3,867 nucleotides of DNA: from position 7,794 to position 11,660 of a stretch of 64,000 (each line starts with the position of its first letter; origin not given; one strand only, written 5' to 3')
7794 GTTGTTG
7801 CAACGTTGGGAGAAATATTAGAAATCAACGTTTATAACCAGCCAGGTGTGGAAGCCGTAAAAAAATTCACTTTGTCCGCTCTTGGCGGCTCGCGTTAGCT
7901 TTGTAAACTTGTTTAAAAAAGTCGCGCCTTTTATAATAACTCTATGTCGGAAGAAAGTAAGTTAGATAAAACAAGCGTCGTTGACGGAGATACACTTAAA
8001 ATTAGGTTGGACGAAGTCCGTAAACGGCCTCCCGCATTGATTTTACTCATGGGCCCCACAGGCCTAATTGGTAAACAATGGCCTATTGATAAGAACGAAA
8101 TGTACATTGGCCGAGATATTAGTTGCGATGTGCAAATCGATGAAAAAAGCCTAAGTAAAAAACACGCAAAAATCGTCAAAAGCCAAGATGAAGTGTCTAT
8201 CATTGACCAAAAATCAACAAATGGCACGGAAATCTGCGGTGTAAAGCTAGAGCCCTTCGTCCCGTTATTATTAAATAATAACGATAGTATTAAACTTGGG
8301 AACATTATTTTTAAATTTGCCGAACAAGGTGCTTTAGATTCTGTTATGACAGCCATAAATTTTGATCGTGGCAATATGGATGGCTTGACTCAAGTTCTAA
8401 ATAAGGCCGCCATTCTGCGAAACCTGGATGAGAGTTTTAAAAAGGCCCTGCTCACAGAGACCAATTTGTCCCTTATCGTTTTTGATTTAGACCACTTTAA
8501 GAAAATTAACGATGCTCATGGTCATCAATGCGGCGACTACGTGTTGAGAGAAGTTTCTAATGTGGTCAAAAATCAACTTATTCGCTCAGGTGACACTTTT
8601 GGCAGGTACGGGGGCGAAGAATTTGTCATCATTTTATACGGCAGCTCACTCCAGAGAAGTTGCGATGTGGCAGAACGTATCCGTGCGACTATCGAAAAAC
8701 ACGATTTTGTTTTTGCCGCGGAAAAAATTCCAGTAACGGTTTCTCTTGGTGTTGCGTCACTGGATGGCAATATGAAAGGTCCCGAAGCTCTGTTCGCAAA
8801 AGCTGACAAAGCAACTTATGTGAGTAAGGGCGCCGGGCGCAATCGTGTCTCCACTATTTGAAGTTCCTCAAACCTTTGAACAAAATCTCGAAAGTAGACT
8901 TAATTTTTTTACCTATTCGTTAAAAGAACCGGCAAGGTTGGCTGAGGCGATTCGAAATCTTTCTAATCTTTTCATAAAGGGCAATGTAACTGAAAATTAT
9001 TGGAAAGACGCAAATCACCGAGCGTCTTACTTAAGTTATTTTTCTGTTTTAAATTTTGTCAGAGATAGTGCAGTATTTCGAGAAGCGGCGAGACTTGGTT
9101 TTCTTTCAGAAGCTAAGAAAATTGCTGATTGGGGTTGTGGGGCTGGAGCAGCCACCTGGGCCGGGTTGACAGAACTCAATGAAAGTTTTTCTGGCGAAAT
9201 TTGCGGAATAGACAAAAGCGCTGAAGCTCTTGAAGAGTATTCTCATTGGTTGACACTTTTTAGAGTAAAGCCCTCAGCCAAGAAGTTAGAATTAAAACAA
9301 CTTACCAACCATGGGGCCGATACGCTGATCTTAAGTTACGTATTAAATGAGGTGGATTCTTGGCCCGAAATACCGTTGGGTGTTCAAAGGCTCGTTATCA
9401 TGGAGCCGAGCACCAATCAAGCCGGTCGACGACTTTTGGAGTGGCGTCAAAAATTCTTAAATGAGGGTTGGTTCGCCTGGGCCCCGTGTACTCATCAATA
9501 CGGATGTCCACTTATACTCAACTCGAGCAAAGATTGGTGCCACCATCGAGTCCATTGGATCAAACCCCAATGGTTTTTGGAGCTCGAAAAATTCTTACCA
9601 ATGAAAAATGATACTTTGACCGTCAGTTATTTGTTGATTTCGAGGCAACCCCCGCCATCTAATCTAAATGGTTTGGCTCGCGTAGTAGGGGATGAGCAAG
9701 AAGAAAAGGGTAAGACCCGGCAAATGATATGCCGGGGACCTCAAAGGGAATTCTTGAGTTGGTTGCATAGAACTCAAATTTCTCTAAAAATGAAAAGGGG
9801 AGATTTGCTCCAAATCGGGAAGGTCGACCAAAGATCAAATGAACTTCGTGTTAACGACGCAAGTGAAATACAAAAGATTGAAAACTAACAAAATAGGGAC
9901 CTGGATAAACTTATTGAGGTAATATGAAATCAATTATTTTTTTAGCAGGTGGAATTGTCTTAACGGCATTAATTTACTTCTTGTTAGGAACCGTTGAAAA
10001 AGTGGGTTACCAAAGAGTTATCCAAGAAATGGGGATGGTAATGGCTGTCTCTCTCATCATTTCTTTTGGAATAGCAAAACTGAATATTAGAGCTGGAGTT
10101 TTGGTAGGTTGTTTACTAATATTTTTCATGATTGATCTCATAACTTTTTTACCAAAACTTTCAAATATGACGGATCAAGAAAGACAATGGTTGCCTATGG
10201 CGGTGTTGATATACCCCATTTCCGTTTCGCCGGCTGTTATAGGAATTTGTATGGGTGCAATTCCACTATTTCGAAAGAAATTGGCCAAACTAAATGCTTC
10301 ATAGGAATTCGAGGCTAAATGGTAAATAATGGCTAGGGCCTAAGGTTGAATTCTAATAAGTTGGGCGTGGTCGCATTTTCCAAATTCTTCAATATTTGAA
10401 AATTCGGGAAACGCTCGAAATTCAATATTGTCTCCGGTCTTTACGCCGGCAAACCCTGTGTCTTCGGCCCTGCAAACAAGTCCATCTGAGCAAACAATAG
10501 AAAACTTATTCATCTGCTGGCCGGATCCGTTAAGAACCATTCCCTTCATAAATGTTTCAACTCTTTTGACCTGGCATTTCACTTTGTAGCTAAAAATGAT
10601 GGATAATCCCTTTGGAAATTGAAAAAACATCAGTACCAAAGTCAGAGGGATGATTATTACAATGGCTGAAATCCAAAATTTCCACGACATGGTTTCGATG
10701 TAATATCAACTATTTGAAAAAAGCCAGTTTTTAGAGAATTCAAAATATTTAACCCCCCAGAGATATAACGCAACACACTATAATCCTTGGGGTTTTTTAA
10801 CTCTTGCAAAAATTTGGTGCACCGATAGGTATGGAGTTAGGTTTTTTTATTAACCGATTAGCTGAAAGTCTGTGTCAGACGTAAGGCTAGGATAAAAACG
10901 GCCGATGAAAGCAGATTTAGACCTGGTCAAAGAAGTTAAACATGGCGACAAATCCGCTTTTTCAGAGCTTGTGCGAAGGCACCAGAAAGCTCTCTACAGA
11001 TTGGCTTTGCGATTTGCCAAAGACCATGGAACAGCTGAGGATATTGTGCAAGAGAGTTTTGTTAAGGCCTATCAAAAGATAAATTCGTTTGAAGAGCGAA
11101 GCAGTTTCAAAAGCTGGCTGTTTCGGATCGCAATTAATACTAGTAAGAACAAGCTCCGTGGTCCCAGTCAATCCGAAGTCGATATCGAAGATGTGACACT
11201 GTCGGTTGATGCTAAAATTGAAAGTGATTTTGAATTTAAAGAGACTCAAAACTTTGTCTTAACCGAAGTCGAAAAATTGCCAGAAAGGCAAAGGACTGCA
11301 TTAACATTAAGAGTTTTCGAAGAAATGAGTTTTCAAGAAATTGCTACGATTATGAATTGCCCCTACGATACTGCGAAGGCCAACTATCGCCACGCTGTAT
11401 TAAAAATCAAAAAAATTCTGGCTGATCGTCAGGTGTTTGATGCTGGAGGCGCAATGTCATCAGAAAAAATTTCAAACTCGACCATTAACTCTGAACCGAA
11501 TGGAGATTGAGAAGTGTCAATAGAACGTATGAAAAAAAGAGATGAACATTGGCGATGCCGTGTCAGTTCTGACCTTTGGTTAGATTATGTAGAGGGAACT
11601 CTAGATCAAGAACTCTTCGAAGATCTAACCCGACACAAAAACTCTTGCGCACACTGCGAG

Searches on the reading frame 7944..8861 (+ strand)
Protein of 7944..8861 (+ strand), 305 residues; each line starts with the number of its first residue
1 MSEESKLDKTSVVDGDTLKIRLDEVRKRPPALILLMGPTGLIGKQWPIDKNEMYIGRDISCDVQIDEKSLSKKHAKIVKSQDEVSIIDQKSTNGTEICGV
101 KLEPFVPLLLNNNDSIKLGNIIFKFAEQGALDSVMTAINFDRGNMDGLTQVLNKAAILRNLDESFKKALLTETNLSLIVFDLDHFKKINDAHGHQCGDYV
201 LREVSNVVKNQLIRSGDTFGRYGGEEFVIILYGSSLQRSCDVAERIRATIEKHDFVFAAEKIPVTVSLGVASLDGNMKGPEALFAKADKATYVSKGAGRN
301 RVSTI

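Call 7: search_protein_families(library=pfam, proteins=[window:7944-8861:+], max_evalue=0.1)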
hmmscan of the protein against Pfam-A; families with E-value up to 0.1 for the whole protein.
window:7944-8861:+ (305 aa): 3 families
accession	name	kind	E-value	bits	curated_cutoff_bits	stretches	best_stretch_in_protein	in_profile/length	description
PF00990.26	GGDEF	-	4.6e-40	137.5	23.8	1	144-301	2-161/161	Diguanylate cyclase, GGDEF domain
PF00498.31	FHA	-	3.3e-16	59.9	20.7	1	54-119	2-67/67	FHA domain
PF16697.10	Yop-YscD_cpl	-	8e-12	45.7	33.2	1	43-128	9-93/94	Inner membrane component of T3SS, cytoplasmic domain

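Call 8: search_protein_families(library=ncbifam, proteins=[window:7944-8861:+], max_evalue=0.1)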
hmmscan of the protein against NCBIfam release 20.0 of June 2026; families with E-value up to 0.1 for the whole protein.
window:7944-8861:+ (305 aa): 27 families (the best 25 are shown)
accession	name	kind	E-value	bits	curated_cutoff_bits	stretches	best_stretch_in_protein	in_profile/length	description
TIGR00254.1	GGDEF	domain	1.4e-45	155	37.4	1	145-303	7-165/168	diguanylate cyclase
NF007135.0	PRK09581.1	equivalog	1.7e-43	149.1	474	1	144-303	293-453/457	PleD family two-component system response regulator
NF007380.0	PRK09894.1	equivalog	4.1e-43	147.8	256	1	140-303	126-285/296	diguanylate cyclase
NF041606.1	dguan_cyc_DgcA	equivalog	2.1e-42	145.3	370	1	140-303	175-337/340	diguanylate cyclase DgcA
NF038266.1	diguan_SiaD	equivalog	1.5e-37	129.3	290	1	144-302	95-252/252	biofilm regulation diguanylate cyclase SiaD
NF051473.1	DigCycDgcsShew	equivalog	7.1e-32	110.9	400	1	145-301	137-287/291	diguanylate cyclase DgcS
NF007298.0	PRK09776.1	equivalog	8.7e-32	110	1135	1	145-303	686-843/1111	diguanylate cyclase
NF011955.1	PRK15426.1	equivalog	3.5e-31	108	408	1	145-303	400-559/564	cellulose biosynthesis regulator diguanylate cyclase DgcQ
NF007423.1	PRK09966.1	equivalog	6.9e-31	107.5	325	1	143-295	239-390/390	diguanylate cyclase DgcN/YfiN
NF047872.1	GGDEF_GdpS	equivalog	2e-29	102.9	400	1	144-302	188-347/355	GGDEF domain-containing protein GdpS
NF047654.1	DiguCycDgcRLepto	equivalog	5.9e-27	94.3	500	1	143-302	133-293/295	diguanylate cyclase DgcR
NF007599.0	PRK10245.1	equivalog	1.2e-23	83.3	402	1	145-302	212-367/371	diguanylate cyclase AdrA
NF045675.1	PhdiestaseDibA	equivalog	5.5e-23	81.2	980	1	144-300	204-359/623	phosphodiesterase DibA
NF007474.0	PRK10060.1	equivalog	2.3e-21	75.7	782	1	144-301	238-391/663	cyclic di-GMP phosphodiesterase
NF040885.1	diguan_DgcJ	equivalog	1.6e-20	73.4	500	1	144-298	341-489/493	diguanylate cyclase DgcJ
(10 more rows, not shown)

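Call 105: search_solved_structures(query=window:7944-8858:+, max_evalue=1e-20)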
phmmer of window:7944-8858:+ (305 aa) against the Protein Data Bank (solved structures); distinct sequences matched with E-value up to 1e-20: 26.
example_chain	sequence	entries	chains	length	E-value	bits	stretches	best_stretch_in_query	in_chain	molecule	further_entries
6hbz_A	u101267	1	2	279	4.7e-82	279.1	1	29-303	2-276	GGDEF domain protein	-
3ign_A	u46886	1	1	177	1.6e-28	103.4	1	145-302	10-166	Diguanylate cyclase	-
6hc0_B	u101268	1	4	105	2.7e-28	102.7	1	29-131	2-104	GGDEF domain protein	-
5euh_A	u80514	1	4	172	3.6e-28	102.3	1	146-302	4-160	Putative GGDEF domain membrane protein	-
6hc1_A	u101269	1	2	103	7.4e-28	101.2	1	29-129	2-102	GGDEF domain protein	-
4zve_A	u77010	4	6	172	3.1e-26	95.9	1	145-303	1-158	Diguanylate cyclase DosC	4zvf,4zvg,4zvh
9g86_A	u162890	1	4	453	5.3e-26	95.2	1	145-302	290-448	Response regulator PleD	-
9g85_A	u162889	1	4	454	5.3e-26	95.2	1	145-302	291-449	Response regulator PleD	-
2wb4_A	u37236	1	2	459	5.4e-26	95.1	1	145-302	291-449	DIGUANYLATE CYCLASE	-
1w25_A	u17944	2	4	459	5.4e-26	95.1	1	145-302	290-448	STALKED-CELL DIFFERENTIATION CONTROLLING PROTEIN | RESPONSE REGULATOR PLED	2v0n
9t28_A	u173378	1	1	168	1.5e-25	93.7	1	144-303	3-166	diguanylate cyclase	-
4zmm_A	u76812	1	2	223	1.6e-25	93.6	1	144-304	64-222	diguanylate cyclase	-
4zmu_A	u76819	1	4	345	5.1e-25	91.9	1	144-304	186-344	diguanylate cyclase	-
3i5b_A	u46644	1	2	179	9.5e-25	91.1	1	144-303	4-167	WspR response regulator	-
3i5c_A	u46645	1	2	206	1.2e-24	90.8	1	144-303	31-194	Fusion of General control protein GCN4 and WSPR response regulator protein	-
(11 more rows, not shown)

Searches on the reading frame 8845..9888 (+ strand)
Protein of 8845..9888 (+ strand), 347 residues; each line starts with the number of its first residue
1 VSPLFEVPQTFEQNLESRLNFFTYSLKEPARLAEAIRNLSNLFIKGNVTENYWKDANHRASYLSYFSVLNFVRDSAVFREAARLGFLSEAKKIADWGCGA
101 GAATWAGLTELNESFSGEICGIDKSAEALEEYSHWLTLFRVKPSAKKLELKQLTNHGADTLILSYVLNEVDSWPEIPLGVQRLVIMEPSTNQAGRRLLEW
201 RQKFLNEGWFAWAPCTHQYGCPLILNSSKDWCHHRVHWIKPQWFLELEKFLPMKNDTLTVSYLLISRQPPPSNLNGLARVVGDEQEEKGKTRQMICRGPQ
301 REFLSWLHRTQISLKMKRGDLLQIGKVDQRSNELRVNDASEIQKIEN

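Call 81: search_protein_families(library=pfam, proteins=[window:8845-9888:+], max_evalue=0.0001)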
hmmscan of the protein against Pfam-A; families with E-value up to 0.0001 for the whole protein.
window:8845-9888:+ (347 aa): 1 family
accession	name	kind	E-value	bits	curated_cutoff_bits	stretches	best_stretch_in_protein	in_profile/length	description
PF09243.16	Rsm22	-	2.1e-14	54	23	1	92-300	37-247/275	Mitochondrial small ribosomal subunit Rsm22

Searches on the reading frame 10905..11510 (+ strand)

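Call 81: search_protein_families(library=pfam, proteins=[window:10905-11510:+], max_evalue=0.0001)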
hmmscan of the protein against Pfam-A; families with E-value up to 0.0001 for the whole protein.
window:10905-11510:+ (201 aa): 4 families
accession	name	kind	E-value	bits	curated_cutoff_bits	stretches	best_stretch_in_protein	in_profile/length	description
PF04542.20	Sigma70_r2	-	1.5e-19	70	24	1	22-85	1-66/71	Sigma-70 region 2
PF08281.18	Sigma70_r4_2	-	3.3e-13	49.5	25.7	1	120-167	6-53/54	Sigma-70, region 4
PF04545.22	Sigma70_r4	-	1.2e-08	34.7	24.1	1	123-170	3-50/50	Sigma-70, region 4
PF07638.17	Sigma70_ECF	-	5.9e-08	33.2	21.1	1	6-169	6-180/185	ECF sigma factor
